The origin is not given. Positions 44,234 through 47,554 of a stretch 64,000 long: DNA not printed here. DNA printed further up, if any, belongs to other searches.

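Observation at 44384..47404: Orphan FGAM-synthase (PurL+PurQ)-like protein with all recognisable catalytic motifs replaced: a bacterial pseudo-FGARAT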

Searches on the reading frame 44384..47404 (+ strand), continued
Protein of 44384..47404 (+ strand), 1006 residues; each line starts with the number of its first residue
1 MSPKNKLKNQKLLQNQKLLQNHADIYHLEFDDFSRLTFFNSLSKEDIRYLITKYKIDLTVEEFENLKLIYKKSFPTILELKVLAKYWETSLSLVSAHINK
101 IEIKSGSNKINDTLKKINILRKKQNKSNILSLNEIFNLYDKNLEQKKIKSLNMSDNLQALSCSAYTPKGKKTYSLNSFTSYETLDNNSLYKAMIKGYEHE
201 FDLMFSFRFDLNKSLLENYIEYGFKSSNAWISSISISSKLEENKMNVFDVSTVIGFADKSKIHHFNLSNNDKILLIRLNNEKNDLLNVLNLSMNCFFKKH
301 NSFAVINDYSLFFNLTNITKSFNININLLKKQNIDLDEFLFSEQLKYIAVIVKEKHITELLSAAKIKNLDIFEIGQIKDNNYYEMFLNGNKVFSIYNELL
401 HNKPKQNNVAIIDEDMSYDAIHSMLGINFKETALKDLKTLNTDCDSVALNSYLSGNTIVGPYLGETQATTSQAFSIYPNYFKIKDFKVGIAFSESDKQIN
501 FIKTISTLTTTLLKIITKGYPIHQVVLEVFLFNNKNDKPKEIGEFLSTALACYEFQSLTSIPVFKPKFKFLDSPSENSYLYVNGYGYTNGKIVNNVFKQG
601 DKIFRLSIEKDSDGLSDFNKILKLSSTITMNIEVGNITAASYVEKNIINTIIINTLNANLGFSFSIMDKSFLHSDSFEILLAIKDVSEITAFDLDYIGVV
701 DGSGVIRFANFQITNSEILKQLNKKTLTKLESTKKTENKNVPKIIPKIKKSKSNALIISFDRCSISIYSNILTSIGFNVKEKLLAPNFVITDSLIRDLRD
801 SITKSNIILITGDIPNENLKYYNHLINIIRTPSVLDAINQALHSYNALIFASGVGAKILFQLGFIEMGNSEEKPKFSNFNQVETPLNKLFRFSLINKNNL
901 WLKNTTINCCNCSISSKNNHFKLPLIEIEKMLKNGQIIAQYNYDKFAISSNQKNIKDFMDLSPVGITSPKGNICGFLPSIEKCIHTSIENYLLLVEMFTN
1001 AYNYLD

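Call 63: predict_structure(alignment_id=A4)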
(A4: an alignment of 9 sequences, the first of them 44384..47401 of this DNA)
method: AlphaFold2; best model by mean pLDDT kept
length: 1006 residues; sequences in the alignment: 9
mean_pLDDT: 55.7   pTM: 0.33
mean pLDDT of the five models: 55.7, 54.3, 52.5, 49.9, 49.6
residues with pLDDT >= 90: 35; 70-90: 297; 50-70: 220; < 50: 454
segments of 3 or more residues with pLDDT < 50: 1-22, 90-114, 124-158, 162-172, 176-188, 198-200, 212-219, 229-265, 401-492, 494-521, 523-594, 645-674, 702-704, 709-750, 877-887, 944-960
pLDDT, mean of each block of 10 residues (from residue 1): 34 35 54 70 78 74 77 72 61 37 32 50 44 41 34 41 42 48 44 50 56 43 52 31 25 38 57 83 61 62 62 71 86 75 70 83 77 87 82 69 32 28 27 32 27 22 24 25 33 41 37 40 47 35 40 42 27 25 25 52 71 59 67 67 50 39 45 56 69 68 50 36 31 30 31 81 86 89 70 81 88 66 75 82 82 82 74 48 43 82 82 61 63 80 44 37 79 85 79 90 84
secondary structure, 60 per line:
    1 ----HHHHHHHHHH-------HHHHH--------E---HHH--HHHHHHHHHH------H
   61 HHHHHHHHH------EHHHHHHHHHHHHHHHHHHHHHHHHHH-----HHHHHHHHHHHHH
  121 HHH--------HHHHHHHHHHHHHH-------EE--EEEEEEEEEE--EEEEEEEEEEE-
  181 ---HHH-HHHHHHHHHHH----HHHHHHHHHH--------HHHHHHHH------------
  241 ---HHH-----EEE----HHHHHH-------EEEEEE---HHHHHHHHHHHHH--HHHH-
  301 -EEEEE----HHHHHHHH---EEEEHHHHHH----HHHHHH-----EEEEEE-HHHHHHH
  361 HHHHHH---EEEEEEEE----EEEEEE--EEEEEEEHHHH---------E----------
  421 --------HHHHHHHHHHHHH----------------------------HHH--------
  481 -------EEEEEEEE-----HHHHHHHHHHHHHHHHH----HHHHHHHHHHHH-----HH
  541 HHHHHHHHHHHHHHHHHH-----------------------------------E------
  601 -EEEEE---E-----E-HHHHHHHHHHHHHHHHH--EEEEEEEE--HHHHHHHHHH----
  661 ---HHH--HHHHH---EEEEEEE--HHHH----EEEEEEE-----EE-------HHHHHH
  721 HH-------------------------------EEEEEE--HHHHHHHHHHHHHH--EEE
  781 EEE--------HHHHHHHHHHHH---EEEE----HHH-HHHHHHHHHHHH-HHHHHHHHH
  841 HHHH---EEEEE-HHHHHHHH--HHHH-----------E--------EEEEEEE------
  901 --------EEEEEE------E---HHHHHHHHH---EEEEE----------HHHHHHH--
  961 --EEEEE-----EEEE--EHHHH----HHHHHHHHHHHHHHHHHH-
elements in order (helices of 4 or more, strands of 3 or more residues): H5-14 H22-26 H44-53 H60-69 H77-102 H108-123 H132-145 E157-166 E169-179 H188-198 H203-212 H221-228 E252-254 H259-264 E272-277 H281-293 H296-299 E302-306 H311-318 E322-325 H326-331 H336-341 E347-352 H354-366 E370-377 E382-387 E390-396 H397-400 H429-441 E488-495 H501-517 H522-533 H539-558 E602-606 H618-634 E637-644 H647-656 H669-673 E677-683 H686-689 E694-700 H715-722 E754-759 H762-775 E778-783 H792-803 E807-810 H819-830 H832-844 E848-852 H854-861 H864-867 E888-894 E909-914 H925-933 E937-941 H952-958 E963-967 E973-976 H980-983 H988-1005

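Call 68: fold_search(model_id=the predicted structure, library=pdb)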
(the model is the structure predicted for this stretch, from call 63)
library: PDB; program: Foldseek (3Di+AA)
matches with E <= 10: 1421; with E <= 0.001: 33
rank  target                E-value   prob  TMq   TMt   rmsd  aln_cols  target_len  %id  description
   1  6jt8                  3.0e-09  1.00  0.21  0.16  35.5      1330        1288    8  Crystal structure of 450-451_deletion mutant of FGAM Synthetase (released 2020-03-04)
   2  4l78                  4.9e-09  1.00  0.22  0.17  35.4      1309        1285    8  Xenon Trapping and Statistical Coupling Analysis Uncover Regions Important for Structure and Function of Multidomain Pro (released 2013-12-11)
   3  6lyk                  4.9e-09  1.00  0.21  0.16  36.0      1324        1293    9  Crystal Structure of R1263A mutant of Formylglycinamidine Synthetase (released 2021-02-17)
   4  6lym                  6.8e-09  1.00  0.20  0.16  34.7      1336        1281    8  Crystal structure of D657A mutant of formylglycinamidine synthetase (released 2021-02-17)
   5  6jta                  1.8e-08  1.00  0.22  0.17  35.6      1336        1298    8  Crystal Structure of D464A L465A mutant of FGAM Synthetase (released 2020-03-04)
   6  6lyl                  2.2e-08  1.00  0.21  0.17  35.6      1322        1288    9  Crystal structure of S1052D mutant of Formylglycinamidine synthetase (released 2021-02-17)
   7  7dw7                  2.8e-08  1.00  0.21  0.17  35.0      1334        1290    9  Crystal Structure of N1051A mutant of Formylglycinamidine Synthetase (released 2022-01-19)
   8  3umm                  2.9e-08  1.00  0.21  0.17  31.7       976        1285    9  Formylglycinamide ribonucleotide amidotransferase from Salmonella typhimurium: Role of the ATP complexation and glutamin (released 2012-06-06)
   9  9n9w                  4.0e-08  1.00  0.21  0.17  35.6      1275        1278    9  Cryo-EM structure of AMPPNP bound human phosphoribosylformylglycinamidine synthase (released 2026-02-25)
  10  6jt9                  4.7e-08  1.00  0.21  0.17  35.8      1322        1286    9  Crystal Structure of D464A mutant of FGAM Synthetase (released 2020-03-04)
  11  1t3t                  6.5e-08  1.00  0.21  0.17  31.9       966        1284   10  Structure of Formylglycinamide synthetase (released 2004-09-14)
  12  4lgy                  6.5e-08  1.00  0.21  0.17  35.0      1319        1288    9  Importance of Hydrophobic Cavities in Allosteric Regulation of Formylglycinamide Synthetase: Insight from Xenon Trapping (released 2013-12-11)
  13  6jt7                  7.3e-08  1.00  0.21  0.16  35.9      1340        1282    9  Crystal structure of 452-453_deletion mutant of FGAM Synthetase (released 2020-03-04)
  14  6lyo                  1.2e-07  1.00  0.20  0.16  35.9      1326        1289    9  Crystal Structure of H296A mutant of Formylglycinamidine Synthetase (released 2021-02-17)
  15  3ujn                  1.4e-07  1.00  0.21  0.17  35.7      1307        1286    9  Formyl Glycinamide Ribonucleotide Amidotransferase from Salmonella Typhimurium : Role of the ATP complexation and glutam (released 2012-06-06)
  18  9nb3                  7.2e-06  1.00  0.20  0.16  31.6       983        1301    9  Cryo-EM structure of quaternary complex of human phosphoribosylglycinamidine synthase with thioester intermediate bound  (released 2026-02-25)
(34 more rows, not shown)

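Call 78: predict_structure(alignment_id=A2)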
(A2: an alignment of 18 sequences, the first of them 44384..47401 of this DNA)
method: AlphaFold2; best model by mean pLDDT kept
length: 1006 residues; sequences in the alignment: 18
mean_pLDDT: 81.3   pTM: 0.84
mean pLDDT of the five models: 81.3, 80.6, 79.5, 78.1, 76.1
residues with pLDDT >= 90: 366; 70-90: 455; 50-70: 95; < 50: 90
segments of 3 or more residues with pLDDT < 50: 1-22, 240-245, 418-425, 442-445, 724-750, 944-960
pLDDT, mean of each block of 10 residues (from residue 1): 44 43 61 86 89 89 88 89 90 86 84 89 74 85 77 78 88 92 80 92 87 59 84 72 57 92 87 92 84 90 90 87 94 91 88 94 88 93 93 90 73 66 58 74 58 89 80 89 89 79 92 95 92 78 90 90 88 67 93 93 90 83 91 94 87 86 78 75 87 89 86 82 45 33 39 87 92 93 80 91 94 81 90 93 89 90 86 60 64 86 89 67 75 86 48 41 83 90 89 94 88
secondary structure, 60 per line:
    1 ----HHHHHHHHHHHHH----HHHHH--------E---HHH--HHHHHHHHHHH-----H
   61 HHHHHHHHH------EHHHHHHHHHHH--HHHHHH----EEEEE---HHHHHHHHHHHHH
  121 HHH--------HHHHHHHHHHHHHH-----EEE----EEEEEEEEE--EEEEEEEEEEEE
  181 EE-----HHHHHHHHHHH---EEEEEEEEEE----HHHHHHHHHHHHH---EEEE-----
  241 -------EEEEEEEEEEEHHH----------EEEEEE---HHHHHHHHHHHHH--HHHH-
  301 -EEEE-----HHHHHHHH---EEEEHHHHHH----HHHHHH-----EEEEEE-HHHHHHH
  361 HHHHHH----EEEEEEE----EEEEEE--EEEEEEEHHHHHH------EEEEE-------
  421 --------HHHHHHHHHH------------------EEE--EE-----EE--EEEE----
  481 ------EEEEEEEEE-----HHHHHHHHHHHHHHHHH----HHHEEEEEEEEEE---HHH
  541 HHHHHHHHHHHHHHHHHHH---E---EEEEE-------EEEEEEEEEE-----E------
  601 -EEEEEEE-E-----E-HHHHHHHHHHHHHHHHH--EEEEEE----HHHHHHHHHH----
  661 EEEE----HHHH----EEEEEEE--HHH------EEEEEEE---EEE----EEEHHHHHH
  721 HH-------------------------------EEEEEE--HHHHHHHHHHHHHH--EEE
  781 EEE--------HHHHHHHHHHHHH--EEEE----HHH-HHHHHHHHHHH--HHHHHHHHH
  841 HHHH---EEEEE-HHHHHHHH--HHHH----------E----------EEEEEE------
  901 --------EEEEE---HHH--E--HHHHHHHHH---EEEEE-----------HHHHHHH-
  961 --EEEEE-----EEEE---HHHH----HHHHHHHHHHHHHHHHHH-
elements in order (helices of 4 or more, strands of 3 or more residues): H5-17 H22-26 H44-54 H60-69 H77-87 H90-95 E100-104 H108-123 H132-145 E151-153 E158-166 E169-182 H188-198 E202-211 H216-228 E232-235 E248-258 E272-277 H281-293 H296-299 E302-305 H311-318 E322-325 H326-331 H336-341 E347-352 H354-366 E371-377 E382-387 E390-396 H397-402 E409-413 H429-438 E457-459 E473-476 E487-495 H501-517 E525-534 H538-559 E567-571 E579-588 E602-608 H618-634 E637-642 H647-656 E661-664 H669-672 E677-683 E695-701 E705-707 E712-714 H715-722 E754-759 H762-775 E778-783 H792-804 E807-810 H819-829 H832-844 E848-852 H854-861 H864-867 E889-894 E909-913 H925-933 E937-941 H953-959 E963-967 E973-976 H980-983 H988-1005

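Call 81: fold_search(model_id=the predicted structure, library=pdb)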
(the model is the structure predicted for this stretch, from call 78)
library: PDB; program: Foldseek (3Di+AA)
matches with E <= 10: 1512; with E <= 0.001: 113
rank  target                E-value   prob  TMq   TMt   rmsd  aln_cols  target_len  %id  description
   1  6jt9                  5.7e-34  1.00  0.65  0.53   7.9      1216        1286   10  Crystal Structure of D464A mutant of FGAM Synthetase (released 2020-03-04)
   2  4l78                  1.0e-33  1.00  0.65  0.53   7.9      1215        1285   10  Xenon Trapping and Statistical Coupling Analysis Uncover Regions Important for Structure and Function of Multidomain Pro (released 2013-12-11)
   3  4lgy                  6.5e-33  1.00  0.65  0.53   8.0      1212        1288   11  Importance of Hydrophobic Cavities in Allosteric Regulation of Formylglycinamide Synthetase: Insight from Xenon Trapping (released 2013-12-11)
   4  6jt7                  7.6e-33  1.00  0.65  0.53   7.9      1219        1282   10  Crystal structure of 452-453_deletion mutant of FGAM Synthetase (released 2020-03-04)
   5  6jta                  8.0e-33  1.00  0.63  0.51   8.4      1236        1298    9  Crystal Structure of D464A L465A mutant of FGAM Synthetase (released 2020-03-04)
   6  6jt8                  1.2e-32  1.00  0.65  0.52   8.1      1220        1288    9  Crystal structure of 450-451_deletion mutant of FGAM Synthetase (released 2020-03-04)
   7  6lyl                  1.7e-32  1.00  0.64  0.52   8.0      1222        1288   10  Crystal structure of S1052D mutant of Formylglycinamidine synthetase (released 2021-02-17)
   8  7dw7                  2.0e-32  1.00  0.65  0.53   7.9      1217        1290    9  Crystal Structure of N1051A mutant of Formylglycinamidine Synthetase (released 2022-01-19)
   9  6lyo                  3.6e-32  1.00  0.65  0.52   8.0      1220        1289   10  Crystal Structure of H296A mutant of Formylglycinamidine Synthetase (released 2021-02-17)
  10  6lym                  6.2e-32  1.00  0.66  0.54   7.8      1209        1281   10  Crystal structure of D657A mutant of formylglycinamidine synthetase (released 2021-02-17)
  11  3ujn                  6.2e-32  1.00  0.65  0.52   8.1      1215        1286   10  Formyl Glycinamide Ribonucleotide Amidotransferase from Salmonella Typhimurium : Role of the ATP complexation and glutam (released 2012-06-06)
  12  9nb3                  8.2e-32  1.00  0.67  0.53   8.8      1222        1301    9  Cryo-EM structure of quaternary complex of human phosphoribosylglycinamidine synthase with thioester intermediate bound  (released 2026-02-25)
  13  1t3t                  1.0e-31  1.00  0.64  0.52   8.1      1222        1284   10  Structure of Formylglycinamide synthetase (released 2004-09-14)
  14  6lyk                  1.1e-31  1.00  0.64  0.51   8.0      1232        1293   10  Crystal Structure of R1263A mutant of Formylglycinamidine Synthetase (released 2021-02-17)
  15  3ugj                  1.7e-31  1.00  0.66  0.53   7.8      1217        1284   10  Formyl Glycinamide ribonucletide amidotransferase from Salmonella Typhimurum: Role of the ATP complexation and glutamina (released 2012-06-06)
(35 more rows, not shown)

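Call 84: fold_search(model_id=the predicted structure, library=viral)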
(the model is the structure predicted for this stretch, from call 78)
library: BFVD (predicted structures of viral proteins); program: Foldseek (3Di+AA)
matches with E <= 10: 506; with E <= 0.001: 12
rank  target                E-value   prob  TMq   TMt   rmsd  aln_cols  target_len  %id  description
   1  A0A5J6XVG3            4.4e-32  1.00  0.60  0.48   8.0      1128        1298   10  (no name in the UniProt tables at hand)
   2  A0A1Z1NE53            1.1e-31  1.00  0.58  0.46   9.5      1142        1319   11  Tegument protein G75 [Common bottlenose dolphin gammaherpesvirus 1 strain Sarasota]
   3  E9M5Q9                1.1e-29  1.00  0.27  0.22  15.8       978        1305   12  Tegument protein/FGARAT [Cricetid gammaherpesvirus 2]
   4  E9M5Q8                1.5e-27  1.00  0.52  0.42   9.2      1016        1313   12  Tegument protein/FGARAT [Cricetid gammaherpesvirus 2]
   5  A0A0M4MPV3            8.7e-27  1.00  0.51  0.42   9.4       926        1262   12  F18 [Felid gammaherpesvirus 1]
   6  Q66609                1.1e-26  1.00  0.47  0.37  11.6       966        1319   10  Probable membrane antigen 3 [Equine herpesvirus 2 (strain 86/87)]
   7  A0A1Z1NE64            2.7e-26  1.00  0.50  0.40   8.6       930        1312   12  Protein G3 [Common bottlenose dolphin gammaherpesvirus 1 strain Sarasota]
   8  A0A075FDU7            4.6e-26  1.00  0.49  0.51   9.9       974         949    9  FGAM-synthase [Epstein-Barr virus (strain GD1)]
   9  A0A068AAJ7            8.4e-26  1.00  0.48  0.37  11.9       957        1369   11  Orf3 [Alcelaphine gammaherpesvirus 2]
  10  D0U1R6                1.5e-24  1.00  0.36  0.30  13.2       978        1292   11  Protein G75A [Wood mouse herpesvirus]
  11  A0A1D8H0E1            2.3e-12  1.00  0.26  0.44  12.0       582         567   12  Tegument protein (Fragment) [Sea otter herpesvirus]
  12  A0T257                4.9e-07  1.00  0.18  0.55   5.4       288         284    6  ORF75E (Fragment) [Human herpesvirus 8]
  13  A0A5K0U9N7            1.1e-03  1.00  0.15  0.45   6.9       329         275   11  Type 1 glutamine amidotransferase [Yasminevirus sp. GU-2018]
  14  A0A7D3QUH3            1.4e-03  1.00  0.08  0.34  13.0       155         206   17  Signal transduction response regulator protein receiver domain protein [Fadolivirus FV1/VV64]
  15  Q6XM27                3.4e-03  0.41  0.09  0.16  20.8       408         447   10  FirrV-1-B9 [Feldmannia irregularis virus a]
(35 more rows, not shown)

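Call 90: search_protein_families(library=pfam, alignment_id=A2, max_evalue=0.01)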
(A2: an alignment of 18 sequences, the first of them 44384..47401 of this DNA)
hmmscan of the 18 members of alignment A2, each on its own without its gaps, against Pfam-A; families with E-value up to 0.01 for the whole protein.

A. member 1, window:44384-47401:+ (1006 aa): 1 family
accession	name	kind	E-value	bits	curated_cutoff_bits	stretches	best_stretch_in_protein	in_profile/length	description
PF13507.12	GATase_5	-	3.9e-07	29.9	27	1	823-1004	66-259/260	CobB/CobQ-like glutamine amidotransferase domain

B. families by the number of members that match (of 18 scanned): 2 families
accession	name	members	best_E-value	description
PF13507.12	GATase_5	18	8.1e-34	CobB/CobQ-like glutamine amidotransferase domain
PF02769.27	AIRS_C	1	6.9e-06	AIR synthase related protein, C-terminal domain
